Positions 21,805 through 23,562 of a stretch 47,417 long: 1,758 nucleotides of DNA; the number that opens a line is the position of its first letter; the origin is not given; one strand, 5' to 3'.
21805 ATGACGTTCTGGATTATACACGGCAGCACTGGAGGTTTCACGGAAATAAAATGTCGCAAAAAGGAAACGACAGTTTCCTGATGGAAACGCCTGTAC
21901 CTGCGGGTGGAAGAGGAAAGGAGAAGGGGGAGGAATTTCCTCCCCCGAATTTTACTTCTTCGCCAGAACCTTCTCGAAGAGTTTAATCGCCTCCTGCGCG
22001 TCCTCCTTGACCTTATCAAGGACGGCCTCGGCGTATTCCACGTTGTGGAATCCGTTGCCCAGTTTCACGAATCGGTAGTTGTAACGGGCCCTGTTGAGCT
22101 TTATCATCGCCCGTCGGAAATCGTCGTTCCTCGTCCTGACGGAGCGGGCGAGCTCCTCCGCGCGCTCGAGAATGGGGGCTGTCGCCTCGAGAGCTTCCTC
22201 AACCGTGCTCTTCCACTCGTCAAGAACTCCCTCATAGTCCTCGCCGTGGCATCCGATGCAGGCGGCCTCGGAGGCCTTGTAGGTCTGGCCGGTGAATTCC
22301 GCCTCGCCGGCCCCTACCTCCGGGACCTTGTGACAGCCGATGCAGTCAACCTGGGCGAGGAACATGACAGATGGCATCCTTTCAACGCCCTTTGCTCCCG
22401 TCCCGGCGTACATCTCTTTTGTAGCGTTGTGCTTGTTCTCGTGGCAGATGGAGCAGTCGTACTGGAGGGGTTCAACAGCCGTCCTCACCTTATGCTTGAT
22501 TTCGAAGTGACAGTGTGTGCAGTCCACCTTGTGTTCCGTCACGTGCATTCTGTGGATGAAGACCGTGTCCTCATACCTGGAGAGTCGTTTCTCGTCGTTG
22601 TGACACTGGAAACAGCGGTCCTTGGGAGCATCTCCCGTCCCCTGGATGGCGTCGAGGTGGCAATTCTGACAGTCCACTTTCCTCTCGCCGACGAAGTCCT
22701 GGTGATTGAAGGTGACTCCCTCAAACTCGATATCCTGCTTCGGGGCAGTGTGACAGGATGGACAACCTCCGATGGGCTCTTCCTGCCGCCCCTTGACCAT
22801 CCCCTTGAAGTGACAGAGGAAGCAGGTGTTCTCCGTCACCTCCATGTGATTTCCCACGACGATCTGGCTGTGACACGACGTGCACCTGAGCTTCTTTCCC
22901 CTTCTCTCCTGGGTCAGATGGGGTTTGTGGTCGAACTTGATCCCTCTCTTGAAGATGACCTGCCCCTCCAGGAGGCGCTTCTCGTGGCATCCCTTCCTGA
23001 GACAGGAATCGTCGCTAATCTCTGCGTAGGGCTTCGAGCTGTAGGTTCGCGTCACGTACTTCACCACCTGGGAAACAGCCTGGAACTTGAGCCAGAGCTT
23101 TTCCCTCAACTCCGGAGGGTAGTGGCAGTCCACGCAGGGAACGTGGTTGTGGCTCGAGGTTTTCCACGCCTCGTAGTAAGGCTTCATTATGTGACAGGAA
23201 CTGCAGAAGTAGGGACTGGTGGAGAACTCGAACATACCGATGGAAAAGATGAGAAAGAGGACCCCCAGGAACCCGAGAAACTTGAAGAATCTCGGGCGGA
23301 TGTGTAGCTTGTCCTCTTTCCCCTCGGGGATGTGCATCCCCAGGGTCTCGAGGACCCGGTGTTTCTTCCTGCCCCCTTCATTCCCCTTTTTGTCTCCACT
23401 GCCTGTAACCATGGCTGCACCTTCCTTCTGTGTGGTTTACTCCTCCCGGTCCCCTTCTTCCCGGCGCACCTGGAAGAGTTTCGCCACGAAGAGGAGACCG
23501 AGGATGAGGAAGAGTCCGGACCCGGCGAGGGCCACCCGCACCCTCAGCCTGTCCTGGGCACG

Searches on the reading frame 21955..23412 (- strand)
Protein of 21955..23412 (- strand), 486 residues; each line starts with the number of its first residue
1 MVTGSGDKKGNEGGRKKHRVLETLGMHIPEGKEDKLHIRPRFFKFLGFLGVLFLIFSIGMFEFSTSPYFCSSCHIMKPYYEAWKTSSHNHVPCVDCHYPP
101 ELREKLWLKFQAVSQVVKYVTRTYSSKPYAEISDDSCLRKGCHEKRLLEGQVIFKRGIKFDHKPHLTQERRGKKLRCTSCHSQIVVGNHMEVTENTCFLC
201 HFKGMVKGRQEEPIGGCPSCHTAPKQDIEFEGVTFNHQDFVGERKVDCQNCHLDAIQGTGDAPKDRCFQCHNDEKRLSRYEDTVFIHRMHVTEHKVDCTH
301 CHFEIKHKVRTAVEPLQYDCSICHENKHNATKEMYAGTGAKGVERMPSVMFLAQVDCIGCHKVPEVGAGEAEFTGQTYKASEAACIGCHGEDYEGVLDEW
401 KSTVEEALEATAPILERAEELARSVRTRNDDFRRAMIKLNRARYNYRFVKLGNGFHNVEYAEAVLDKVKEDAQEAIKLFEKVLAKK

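Call 5: search_protein_families(library=pfam, proteins=[window:21955-23412:-], max_evalue=1)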
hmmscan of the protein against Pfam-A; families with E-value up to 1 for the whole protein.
window:21955-23412:- (486 aa): 8 families
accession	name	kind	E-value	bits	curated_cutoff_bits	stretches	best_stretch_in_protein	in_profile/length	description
PF22113.1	Mtrc-MtrF_II-IV_dom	-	2.2e-13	50.5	30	3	247-392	8-166/176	Outer membrane cytochrome MtrC/MtrF-like, domains II/IV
PF03264.19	Cytochrom_NNT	-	3.7e-12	46.8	24.1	1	48-127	17-102/174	NapC/NirT cytochrome c family, N-terminal region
PF14522.11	Cytochrome_C7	-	6.6e-11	42.3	24.8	4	159-222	2-67/67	Cytochrome c7 and related cytochrome c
PF14537.11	Cytochrom_c3_2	-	9.9e-11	42.4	25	3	244-325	5-79/79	Cytochrome c3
PF02085.21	Cytochrom_CIII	-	2.7e-09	37.7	22.9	1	231-324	19-101/101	Class III cytochrome C family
PF22678.1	Cytochrom_c_NrfB-like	-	0.012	16.5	27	1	85-108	29-51/89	Cytochrome c-type protein NrfB-like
PF24575.1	TPR_Slam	-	0.13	13.1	35.2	1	458-485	49-76/104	Surface lipoprotein assembly modifier, N-terminal TPR repeats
PF00401.25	ATP-synt_DE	-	0.78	10.4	24.6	1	415-443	12-40/47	ATP synthase, Delta/Epsilon chain, long alpha-helix domain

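Call 9: search_protein_families(library=ncbifam, proteins=[window:21955-23412:-], max_evalue=0.01)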
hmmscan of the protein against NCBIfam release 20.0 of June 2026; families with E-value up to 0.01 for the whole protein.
window:21955-23412:- (486 aa): 7 families
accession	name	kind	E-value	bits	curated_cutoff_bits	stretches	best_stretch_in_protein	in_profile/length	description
TIGR03153.1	cytochr_NrfH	equivalog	3.4e-17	62.8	134.2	1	49-184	10-136/138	cytochrome c nitrite reductase small subunit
TIGR03508.1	decahem_SO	subfamily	2.7e-08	33.6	192.2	1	141-390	7-249/258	DmsE family decaheme c-type cytochrome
TIGR02162.1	torC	equivalog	7.7e-07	28.7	478.2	1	60-126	37-110/387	pentaheme c-type cytochrome TorC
NF011606.0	PRK15032.1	equivalog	1.3e-06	27.8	455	1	60-117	38-101/390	pentaheme c-type cytochrome TorC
TIGR03146.1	cyt_nit_nrfB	equivalog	4.5e-05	23.8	166.6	0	88-108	83-102/145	cytochrome c nitrite reductase pentaheme subunit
NF008659.0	PRK11659.1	equivalog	0.00017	21.3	184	0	86-108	107-128/188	cytochrome c nitrite reductase pentaheme subunit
TIGR02161.1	napC_nirT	subfamily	0.0084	16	310.6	1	56-121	35-106/185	periplasmic nitrate (or nitrite) reductase c-type cytochrome, NapC/NirT family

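Call 24: find_homologous_proteins(query=window:21955-23412:-, max_evalue=1e-10)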
Query window:21955-23412:- (486 aa): 2620 proteins with E <= 1e-10 among 8000 candidates; the best 120 are listed.
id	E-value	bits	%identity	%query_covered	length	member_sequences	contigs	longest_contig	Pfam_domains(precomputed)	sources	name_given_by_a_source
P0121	0.0e+0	1066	90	100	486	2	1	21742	PF14537.12,PF03264.20,PF02085.22,PF14522.12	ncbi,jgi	-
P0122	3.1e-272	922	76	100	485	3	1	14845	PF14537.12,PF03264.20,PF02085.22,PF14522.12,PF22113.2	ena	-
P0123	1.4e-268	910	76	100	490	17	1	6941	PF14537.12,PF03264.20,PF02085.22,PF14522.12,PF22113.2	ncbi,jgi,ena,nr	ncbi:MAG: NapC/NirT family cytochrome c [Deltaproteobacteria bacterium]|nr:NapC/NirT family cytochro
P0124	1.4e-263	893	75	98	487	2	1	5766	PF14537.12,PF03264.20,PF02085.22,PF14522.12,PF22113.2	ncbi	-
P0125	7.4e-233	792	68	98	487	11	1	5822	PF14537.12,PF03264.20,PF02085.22,PF02335.21,PF14522.12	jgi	-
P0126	1.5e-231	787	69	96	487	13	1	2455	PF14537.12,PF03264.20,PF02085.22,PF02335.21,PF14522.12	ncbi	-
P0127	4.8e-231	786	70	93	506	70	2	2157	PF14537.12,PF03264.20,PF02085.22,PF14522.12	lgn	-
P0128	7.7e-229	779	66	98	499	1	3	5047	PF14537.12,PF03264.20,PF02085.22,PF14522.12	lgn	-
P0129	1.2e-226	771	68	93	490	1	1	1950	PF14537.12,PF03264.20,PF02085.22,PF14522.12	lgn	-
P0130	3.4e-226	770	67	95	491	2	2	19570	PF14537.12,PF03264.20,PF02085.22,PF14522.12,PF22113.2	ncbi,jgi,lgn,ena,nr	ncbi:MAG: hypothetical protein A2X88_06620 [Deltaproteobacteria bacterium GWC2_65_14]|nr:MAG: hypoth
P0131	5.9e-225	766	66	95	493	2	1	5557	PF14537.12,PF03264.20,PF02085.22,PF14522.12,PF22113.2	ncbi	-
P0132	1.7e-223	761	66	95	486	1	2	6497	PF14537.12,PF03264.20,PF02085.22,PF14522.12,PF22113.2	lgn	-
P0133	1.1e-219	748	67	93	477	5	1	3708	PF14537.12,PF03264.20,PF02085.22,PF14522.12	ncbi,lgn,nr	ncbi:MAG TPA: NapC/NirT family cytochrome c [Candidatus Methylomirabilis sp.]|nr:NapC/NirT family cy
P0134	9.3e-217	739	64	95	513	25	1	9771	PF14537.12,PF03264.20,PF02085.22,PF14522.12,PF22113.2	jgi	jgi:nitrate/TMAO reductase-like tetraheme cytochrome c subunit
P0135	1.2e-216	738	66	94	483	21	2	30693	PF14537.12,PF03264.20,PF14522.12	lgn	-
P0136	2.2e-216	737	64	93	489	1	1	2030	PF14537.12,PF03264.20,PF02085.22,PF14522.12,PF22113.2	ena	-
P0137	2.9e-216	737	65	97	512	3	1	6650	PF14537.12,PF03264.20,PF02085.22,PF14522.12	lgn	-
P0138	3.4e-216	737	65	97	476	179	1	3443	PF14537.12,PF03264.20,PF02085.22,PF14522.12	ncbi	-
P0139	7.1e-216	736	65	94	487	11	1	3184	PF14537.12,PF03264.20,PF02085.22,PF14522.12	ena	-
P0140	1.0e-215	735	65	96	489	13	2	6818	PF14537.12,PF03264.20,PF02085.22,PF14522.12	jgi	jgi:hypothetical protein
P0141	1.5e-215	735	64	93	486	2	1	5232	PF14537.12,PF03264.20,PF02085.22,PF14522.12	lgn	-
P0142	2.8e-215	734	65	97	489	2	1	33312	PF14537.12,PF03264.20,PF02085.22,PF14522.12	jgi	jgi:hypothetical protein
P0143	4.3e-215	733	65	94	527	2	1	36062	PF14537.12,PF03264.20,PF02085.22,PF14522.12,PF22113.2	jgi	-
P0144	6.6e-215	733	63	98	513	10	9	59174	PF14537.12,PF03264.20,PF02085.22,PF14522.12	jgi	jgi:nitrate/TMAO reductase-like tetraheme cytochrome c subunit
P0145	9.2e-215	732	64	95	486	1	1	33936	PF14537.12,PF03264.20,PF02085.22,PF14522.12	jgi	jgi:hypothetical protein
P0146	8.1e-214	729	63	95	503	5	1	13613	PF14537.12,PF03264.20,PF02085.22,PF14522.12,PF22113.2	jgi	jgi:hypothetical protein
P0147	1.9e-213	728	64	95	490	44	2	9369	PF14537.12,PF03264.20,PF02085.22,PF14522.12,PF22113.2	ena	-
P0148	3.0e-213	727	64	95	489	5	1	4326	PF14537.12,PF03264.20,PF02085.22,PF14522.12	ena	-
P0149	1.0e-212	725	63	95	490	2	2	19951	PF14537.12,PF03264.20,PF02085.22,PF14522.12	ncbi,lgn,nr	ncbi:MAG: hypothetical protein FIA93_05590 [Deltaproteobacteria bacterium]|nr:hypothetical protein [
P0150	1.4e-209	715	64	94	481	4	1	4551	PF14537.12,PF03264.20,PF02085.22,PF14522.12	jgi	jgi:hypothetical protein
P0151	1.3e-205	702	62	97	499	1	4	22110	PF14537.12,PF03264.20,PF02085.22,PF14522.12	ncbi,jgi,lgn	jgi:nitrate/TMAO reductase-like tetraheme cytochrome c subunit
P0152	5.6e-204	697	62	95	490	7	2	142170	PF14537.12,PF03264.20,PF02085.22,PF14522.12,PF22113.2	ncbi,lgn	-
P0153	2.2e-203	695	56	95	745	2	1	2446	PF14537.12,PF03264.20,PF02085.22,PF14522.12,PF22113.2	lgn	-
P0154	6.9e-202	690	62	94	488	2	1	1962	PF14537.12,PF03264.20,PF02085.22,PF14522.12,PF22113.2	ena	-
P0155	7.3e-198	676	61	95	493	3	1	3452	PF14537.12,PF03264.20,PF02085.22,PF14522.12,PF22113.2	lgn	-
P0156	1.8e-196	672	56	96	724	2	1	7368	PF14537.12,PF03264.20,PF02085.22,PF14522.12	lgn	-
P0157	1.8e-195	668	55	96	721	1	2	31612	PF14537.12,PF03264.20,PF02085.22,PF14522.12,PF22113.2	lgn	-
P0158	1.6e-193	662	54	95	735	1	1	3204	PF14537.12,PF03264.20,PF02085.22,PF14522.12,PF22113.2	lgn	-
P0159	1.7e-193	662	54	95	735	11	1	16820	PF14537.12,PF03264.20,PF02085.22,PF14522.12,PF22113.2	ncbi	ncbi:MAG: cytochrome c3 family protein [Candidatus Methylomirabilales bacterium]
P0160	4.9e-191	654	60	97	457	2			PF14537.12,PF03264.20,PF14522.12,PF22113.2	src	-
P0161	3.4e-190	651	54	95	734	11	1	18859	PF14537.12,PF03264.20,PF02085.22,PF14522.12,PF22113.2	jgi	-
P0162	2.5e-189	648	52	96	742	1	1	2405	PF14537.12,PF03264.20,PF02085.22,PF02335.21,PF14522.12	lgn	-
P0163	5.0e-189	647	54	95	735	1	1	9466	PF14537.12,PF03264.20,PF02085.22,PF14522.12,PF22113.2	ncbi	-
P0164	4.8e-187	641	53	95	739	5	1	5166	PF14537.12,PF03264.20,PF02085.22,PF14522.12,PF22113.2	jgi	jgi:hypothetical protein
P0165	5.3e-187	641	53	95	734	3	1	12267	PF14537.12,PF02085.22,PF14522.12,PF22113.2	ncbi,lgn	ncbi:MAG: cytochrome c3 family protein [Candidatus Methylomirabilota bacterium]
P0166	1.4e-186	639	54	95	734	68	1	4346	PF14537.12,PF03264.20,PF02085.22,PF14522.12,PF22113.2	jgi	-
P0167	4.2e-186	638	53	95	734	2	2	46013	PF14537.12,PF03264.20,PF02085.22,PF14522.12,PF22113.2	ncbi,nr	ncbi:MAG TPA: cytochrome c3 family protein [Candidatus Methylomirabilis sp.]|nr:cytochrome c3 family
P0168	1.1e-184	633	55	94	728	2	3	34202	PF14537.12,PF03264.20,PF02085.22,PF14522.12,PF22113.2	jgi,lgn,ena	jgi:nitrate/TMAO reductase-like tetraheme cytochrome c subunit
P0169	2.6e-183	628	52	95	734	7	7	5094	PF14537.12,PF03264.20,PF02085.22,PF14522.12,PF22113.2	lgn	-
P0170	1.3e-182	626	55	96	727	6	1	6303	PF14537.12,PF03264.20,PF02085.22,PF14522.12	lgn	-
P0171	2.1e-182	625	54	94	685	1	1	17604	PF14537.12,PF03264.20,PF02085.22,PF14522.12,PF22113.2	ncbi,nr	ncbi:MAG: cytochrome c3 family protein [Candidatus Eisenbacteria bacterium]|nr:cytochrome c3 family 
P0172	1.5e-181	623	54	100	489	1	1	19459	PF14537.12,PF03264.20,PF02085.22,PF14522.12,PF22113.2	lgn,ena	-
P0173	4.2e-181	621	55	95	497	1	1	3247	PF14537.12,PF03264.20,PF02085.22,PF14522.12,PF22113.2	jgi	jgi:nitrate/TMAO reductase-like tetraheme cytochrome c subunit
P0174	6.1e-181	621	55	95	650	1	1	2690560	PF14537.12,PF03264.20,PF02085.22,PF14522.12,PF22113.2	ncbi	ncbi:MAG: cytochrome c3 family protein, partial [Candidatus Eiseniibacteriota bacterium]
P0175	1.3e-179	616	56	95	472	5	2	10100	PF14537.12,PF03264.20,PF02085.22,PF14522.12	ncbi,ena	-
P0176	2.9e-179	615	54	95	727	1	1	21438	PF14537.12,PF02085.22,PF14522.12,PF22113.2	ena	-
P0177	3.1e-177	608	54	95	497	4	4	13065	PF14537.12,PF03264.20,PF02085.22,PF14522.12,PF22113.2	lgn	-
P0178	4.0e-177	608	54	98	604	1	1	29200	PF14537.12,PF03264.20,PF00072.31,PF14522.12,PF22113.2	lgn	-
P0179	8.8e-177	607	54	95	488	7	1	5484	PF14537.12,PF03264.20,PF02085.22,PF14522.12,PF22113.2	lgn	-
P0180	3.9e-176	605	57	89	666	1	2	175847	PF14537.12,PF03264.20,PF02085.22,PF14522.12,PF22113.2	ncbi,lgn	-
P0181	9.1e-176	603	56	96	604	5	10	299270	PF14537.12,PF03264.20,PF02085.22,PF00072.31,PF14522.12,PF22113.2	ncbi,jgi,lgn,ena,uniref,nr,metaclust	ncbi:MAG: hypothetical protein A3C43_04145 [Candidatus Schekmanbacteria bacterium RIFCSPHIGHO2_02_FU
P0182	2.9e-175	602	55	95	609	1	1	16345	PF14537.12,PF03264.20,PF02085.22,PF00072.31,PF14522.12,PF22113.2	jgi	-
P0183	2.2e-174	599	51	96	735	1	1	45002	PF14537.12,PF03264.20,PF02085.22,PF14522.12,PF22113.2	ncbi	-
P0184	1.2e-171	590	54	97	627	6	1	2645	PF14537.12,PF03264.20,PF02085.22,PF00072.31,PF14522.12,PF20161.6,PF22113.2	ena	-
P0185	1.7e-171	589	54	95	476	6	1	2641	PF14537.12,PF03264.20,PF02085.22,PF14522.12,PF22113.2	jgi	-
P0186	6.4e-171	588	49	94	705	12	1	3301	PF14537.12,PF03264.20,PF02085.22,PF14522.12,PF22113.2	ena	-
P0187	6.6e-171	587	55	92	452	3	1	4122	PF14537.12,PF03264.20,PF02085.22,PF14522.12,PF22113.2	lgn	-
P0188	1.5e-170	586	48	95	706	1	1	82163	PF14537.12,PF03264.20,PF02085.22,PF14522.12,PF22113.2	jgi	-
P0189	9.2e-169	580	53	95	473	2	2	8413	PF14537.12,PF03264.20,PF02085.22,PF14522.12,PF22113.2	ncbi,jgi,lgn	-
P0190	3.9e-168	578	53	95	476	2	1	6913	PF14537.12,PF03264.20,PF02085.22,PF14522.12,PF22113.2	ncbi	-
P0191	2.0e-167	576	47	95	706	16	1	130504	PF14537.12,PF03264.20,PF02085.22,PF14522.12,PF22113.2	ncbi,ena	-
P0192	4.7e-167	575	53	95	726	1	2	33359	PF14537.12,PF03264.20,PF02085.22,PF14522.12,PF22113.2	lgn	-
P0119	7.3e-167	574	48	95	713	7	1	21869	PF14537.12,PF03264.20,PF02085.22,PF14522.12,PF22113.2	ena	-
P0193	1.2e-166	573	54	94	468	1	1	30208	PF14537.12,PF03264.20,PF02085.22,PF14522.12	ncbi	-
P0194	1.3e-166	573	53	98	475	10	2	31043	PF14537.12,PF03264.20,PF02085.22,PF14522.12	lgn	-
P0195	3.2e-166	572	52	95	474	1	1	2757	PF14537.12,PF03264.20,PF02085.22,PF14522.12,PF22113.2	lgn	-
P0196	5.0e-166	571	50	90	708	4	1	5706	PF14537.12,PF03264.20,PF02085.22,PF14522.12,PF22113.2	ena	-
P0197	4.5e-165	568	49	92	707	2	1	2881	PF14537.12,PF03264.20,PF02085.22,PF14522.12,PF22113.2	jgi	jgi:nitrate/TMAO reductase-like tetraheme cytochrome c subunit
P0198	5.6e-165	568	51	93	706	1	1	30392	PF14537.12,PF03264.20,PF02085.22,PF14522.12,PF22113.2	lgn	-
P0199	5.9e-165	568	54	87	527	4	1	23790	PF14537.12,PF03264.20,PF14522.12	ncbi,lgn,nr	ncbi:MAG: NapC/NirT family cytochrome c [Candidatus Omnitrophota bacterium]|nr:NapC/NirT family cyto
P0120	8.4e-165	567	49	96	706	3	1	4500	PF14537.12,PF03264.20,PF02085.22,PF14522.12,PF22113.2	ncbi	-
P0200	1.2e-164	567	49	95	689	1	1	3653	PF14537.12,PF03264.20,PF02085.22,PF14522.12,PF22113.2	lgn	-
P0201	1.6e-164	566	47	87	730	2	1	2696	PF14537.12,PF03264.20,PF02085.22,PF14522.12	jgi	jgi:nitrate/TMAO reductase-like tetraheme cytochrome c subunit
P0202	1.8e-164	566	54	94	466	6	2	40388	PF14537.12,PF03264.20,PF02085.22,PF14522.12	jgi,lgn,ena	jgi:nitrate/TMAO reductase-like tetraheme cytochrome c subunit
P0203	3.3e-164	565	50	91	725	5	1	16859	PF14537.12,PF03264.20,PF02085.22,PF14522.12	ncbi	-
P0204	4.8e-164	565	48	95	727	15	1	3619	PF14537.12,PF03264.20,PF02085.22,PF14522.12,PF22113.2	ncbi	-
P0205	5.1e-164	565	47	96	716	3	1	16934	PF14537.12,PF03264.20,PF02085.22,PF14522.12,PF22113.2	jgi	-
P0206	6.8e-164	564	54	95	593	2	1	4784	PF14537.12,PF03264.20,PF02085.22,PF00072.31,PF14522.12,PF22113.2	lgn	-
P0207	1.1e-163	564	47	90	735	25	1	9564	PF14537.12,PF03264.20,PF02085.22,PF14522.12,PF22113.2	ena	-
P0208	1.3e-163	563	48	92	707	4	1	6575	PF14537.12,PF03264.20,PF02085.22,PF14522.12,PF22113.2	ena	-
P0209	6.0e-163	561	49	92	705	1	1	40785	PF14537.12,PF03264.20,PF02085.22,PF14522.12,PF22113.2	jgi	-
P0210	1.2e-162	560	47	97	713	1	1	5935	PF14537.12,PF03264.20,PF02085.22,PF14522.12,PF22113.2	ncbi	-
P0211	3.0e-162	559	55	84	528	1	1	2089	PF14537.12,PF03264.20,PF02335.21,PF14522.12,PF22113.2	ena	-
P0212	3.0e-162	559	54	84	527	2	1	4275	PF14537.12,PF03264.20,PF02085.22,PF14522.12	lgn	-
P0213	5.6e-162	558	46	93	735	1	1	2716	PF14537.12,PF03264.20,PF02085.22,PF14522.12,PF22113.2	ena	-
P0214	6.5e-162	558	53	90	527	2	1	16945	PF14537.12,PF03264.20,PF02085.22,PF14522.12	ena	-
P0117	1.2e-161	557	48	92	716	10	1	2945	PF14537.12,PF03264.20,PF02085.22,PF14522.12,PF22113.2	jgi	jgi:hypothetical protein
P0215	1.3e-161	557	48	96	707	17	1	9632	PF14537.12,PF03264.20,PF02085.22,PF14522.12,PF22113.2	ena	-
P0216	2.0e-161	556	54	87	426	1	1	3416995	PF14537.12,PF03264.20,PF02085.22,PF14522.12,PF22113.2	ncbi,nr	ncbi:MAG: cytochrome c3 family protein [Deltaproteobacteria bacterium]|nr:MAG: cytochrome c3 family 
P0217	4.6e-161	555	48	95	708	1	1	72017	PF14537.12,PF03264.20,PF02085.22,PF14522.12,PF22113.2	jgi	jgi:nitrate/TMAO reductase-like tetraheme cytochrome c subunit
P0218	4.9e-161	555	52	89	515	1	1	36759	PF14537.12,PF03264.20,PF02085.22,PF14522.12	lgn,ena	-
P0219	5.5e-161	555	54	90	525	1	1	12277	PF14537.12,PF03264.20,PF02085.22,PF14522.12,PF22113.2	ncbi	-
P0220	6.8e-161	554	53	86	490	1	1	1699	PF14537.12,PF03264.20,PF02085.22,PF14522.12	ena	-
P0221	8.3e-161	554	53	89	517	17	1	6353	PF14537.12,PF03264.20,PF02085.22,PF14522.12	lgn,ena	-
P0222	1.0e-160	554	48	95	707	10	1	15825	PF14537.12,PF03264.20,PF02085.22,PF14522.12,PF22113.2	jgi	jgi:hypothetical protein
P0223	1.0e-160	554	52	90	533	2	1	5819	PF14537.12,PF03264.20,PF02085.22,PF14522.12,PF22113.2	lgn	-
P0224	1.0e-160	554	51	88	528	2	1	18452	PF14537.12,PF03264.20,PF02085.22,PF14522.12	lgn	-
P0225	1.2e-160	554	52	95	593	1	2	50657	PF14537.12,PF03264.20,PF02085.22,PF00072.31,PF14522.12,PF22113.2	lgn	-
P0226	1.4e-160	553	44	91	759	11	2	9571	PF14537.12,PF03264.20,PF02085.22,PF14522.12,PF22113.2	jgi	jgi:nitrate/TMAO reductase-like tetraheme cytochrome c subunit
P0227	1.7e-160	553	50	98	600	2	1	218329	PF14537.12,PF03264.20,PF02085.22,PF00072.31,PF14522.12,PF22113.2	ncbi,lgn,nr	ncbi:MAG: response regulator [Candidatus Schekmanbacteria bacterium]|nr:response regulator [Candidat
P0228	1.8e-160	553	51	93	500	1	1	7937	PF14537.12,PF03264.20,PF02085.22,PF14522.12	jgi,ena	-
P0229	3.7e-160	552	45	88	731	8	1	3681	PF14537.12,PF03264.20,PF02085.22,PF14522.12,PF22113.2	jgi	jgi:hypothetical protein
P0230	5.2e-160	552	53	87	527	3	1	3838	PF14537.12,PF03264.20,PF02085.22,PF14522.12,PF22113.2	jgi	-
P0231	5.5e-160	551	54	91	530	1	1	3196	PF14537.12,PF03264.20,PF02085.22,PF14522.12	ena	-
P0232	8.1e-160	551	52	95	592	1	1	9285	PF14537.12,PF03264.20,PF02085.22,PF00072.31,PF14522.12,PF22113.2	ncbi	-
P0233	8.6e-160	551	51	95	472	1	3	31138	PF14537.12,PF03264.20,PF02085.22,PF14522.12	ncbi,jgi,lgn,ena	ncbi:MAG TPA: NapC/NirT family cytochrome c [bacterium]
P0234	8.6e-160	551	47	90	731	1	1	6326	PF14537.12,PF03264.20,PF02085.22,PF14522.12,PF22113.2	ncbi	-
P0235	9.3e-160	551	46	98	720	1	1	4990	PF14537.12,PF03264.20,PF02085.22,PF14522.12,PF22113.2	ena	-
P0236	1.8e-159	550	53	85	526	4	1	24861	PF14537.12,PF03264.20,PF02085.22,PF14522.12,PF22113.2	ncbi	-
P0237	2.2e-159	549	52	88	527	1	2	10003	PF14537.12,PF03264.20,PF02085.22,PF14522.12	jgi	-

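Call 30: find_encoding_contigs(protein=P0152, flank=8000, max_places=1)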
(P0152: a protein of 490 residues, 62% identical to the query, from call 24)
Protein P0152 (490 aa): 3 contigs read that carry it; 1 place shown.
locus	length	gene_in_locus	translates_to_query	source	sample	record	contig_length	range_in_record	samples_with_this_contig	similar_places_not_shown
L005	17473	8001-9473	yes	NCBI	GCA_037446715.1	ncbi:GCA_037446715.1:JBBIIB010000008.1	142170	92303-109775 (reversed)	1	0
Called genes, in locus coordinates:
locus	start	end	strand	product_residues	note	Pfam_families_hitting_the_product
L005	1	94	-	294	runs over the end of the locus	PF03328:HpcH_HpaI, PF15617:C-C_Bond_Lyase, PF22484:DUF6986 (weak), PF01274:MS_TIM-barrel (faint)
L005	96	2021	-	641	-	PF00009:GTP_EFTU, PF03144:GTP_EFTU_D2, PF25461:Beta-barrel_SelB, PF09106:WHD_2nd_SelB (weak), PF09107:WHD_3rd_SelB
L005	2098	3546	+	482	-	PF20695:UbiD_N, PF01977:UbiD, PF20696:UbiD_C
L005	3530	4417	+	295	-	PF01040:UbiA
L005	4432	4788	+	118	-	PF00072:Response_reg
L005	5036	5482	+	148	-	PF25471:TM_PetC (weak), PF00355:Rieske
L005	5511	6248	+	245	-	PF00033:Cytochrome_B, PF13631:Cytochrom_B_N_2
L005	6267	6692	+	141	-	PF00032:Cytochrom_B_C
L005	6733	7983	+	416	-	PF03264:Cytochrom_NNT (faint), PF09699:Paired_CXXCH_1 (faint), PF14522:Cytochrome_C7 (faint), PF22678:Cytochrom_c_NrfB-like (faint), PF14537:Cytochrom_c3_2 (weak)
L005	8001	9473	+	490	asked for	PF03264:Cytochrom_NNT, PF02085:Cytochrom_CIII (faint), PF14522:Cytochrome_C7 (faint), PF14537:Cytochrom_c3_2 (faint), PF22113:Mtrc-MtrF_II-IV_dom (faint)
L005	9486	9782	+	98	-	PF11950:DUF3467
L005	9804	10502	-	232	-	PF02622:DUF179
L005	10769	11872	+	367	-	PF13439:Glyco_transf_4, PF00534:Glycos_transf_1, PF13692:Glyco_trans_1_4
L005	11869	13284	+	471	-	PF02397:Bac_transf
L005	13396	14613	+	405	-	-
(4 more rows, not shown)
